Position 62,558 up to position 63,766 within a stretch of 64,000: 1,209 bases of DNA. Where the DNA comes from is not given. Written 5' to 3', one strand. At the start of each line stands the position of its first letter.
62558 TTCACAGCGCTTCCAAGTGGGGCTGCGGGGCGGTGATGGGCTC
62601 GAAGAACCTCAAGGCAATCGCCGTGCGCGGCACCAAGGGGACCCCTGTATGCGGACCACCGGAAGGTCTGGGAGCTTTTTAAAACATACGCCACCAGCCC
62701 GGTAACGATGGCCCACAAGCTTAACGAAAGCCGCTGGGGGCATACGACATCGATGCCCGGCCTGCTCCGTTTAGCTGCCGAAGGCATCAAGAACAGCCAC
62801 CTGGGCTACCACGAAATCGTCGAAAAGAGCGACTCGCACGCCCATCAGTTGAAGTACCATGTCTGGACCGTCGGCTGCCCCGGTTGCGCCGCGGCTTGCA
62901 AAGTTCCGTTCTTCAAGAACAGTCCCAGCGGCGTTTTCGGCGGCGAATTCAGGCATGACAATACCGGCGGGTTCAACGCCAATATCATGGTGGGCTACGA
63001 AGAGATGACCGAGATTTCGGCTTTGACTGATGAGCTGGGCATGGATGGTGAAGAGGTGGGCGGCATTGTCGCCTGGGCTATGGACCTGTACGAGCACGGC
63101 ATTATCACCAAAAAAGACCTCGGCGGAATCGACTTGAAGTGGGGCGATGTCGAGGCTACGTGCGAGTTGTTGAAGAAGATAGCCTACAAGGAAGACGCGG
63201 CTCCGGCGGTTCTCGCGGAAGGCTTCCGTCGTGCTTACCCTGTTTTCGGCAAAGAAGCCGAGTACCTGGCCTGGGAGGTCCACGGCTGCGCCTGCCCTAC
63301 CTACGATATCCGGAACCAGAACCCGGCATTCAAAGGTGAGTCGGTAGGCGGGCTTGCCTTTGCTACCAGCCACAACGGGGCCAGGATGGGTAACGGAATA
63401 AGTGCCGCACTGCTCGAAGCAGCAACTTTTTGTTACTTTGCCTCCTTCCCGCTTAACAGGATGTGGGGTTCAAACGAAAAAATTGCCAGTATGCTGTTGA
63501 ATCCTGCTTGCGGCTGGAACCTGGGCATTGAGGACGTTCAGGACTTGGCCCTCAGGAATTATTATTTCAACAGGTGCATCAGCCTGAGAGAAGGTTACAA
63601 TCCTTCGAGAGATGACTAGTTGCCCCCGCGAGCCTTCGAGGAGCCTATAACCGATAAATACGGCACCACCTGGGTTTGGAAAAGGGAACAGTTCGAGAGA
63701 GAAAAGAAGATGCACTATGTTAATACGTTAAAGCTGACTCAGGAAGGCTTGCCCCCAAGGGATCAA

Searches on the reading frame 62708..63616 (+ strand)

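Call 45: search_protein_families(library=pfam, proteins=[window:62708-63616:+], max_evalue=0.00001)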
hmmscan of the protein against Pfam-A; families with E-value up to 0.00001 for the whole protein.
window:62708-63616:+ (303 aa): 1 family
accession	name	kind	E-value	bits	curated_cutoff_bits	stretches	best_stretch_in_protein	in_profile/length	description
PF01314.23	AFOR_C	-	3.4e-42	145.4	27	1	27-226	40-232/385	Aldehyde ferredoxin oxidoreductase, domains 2 & 3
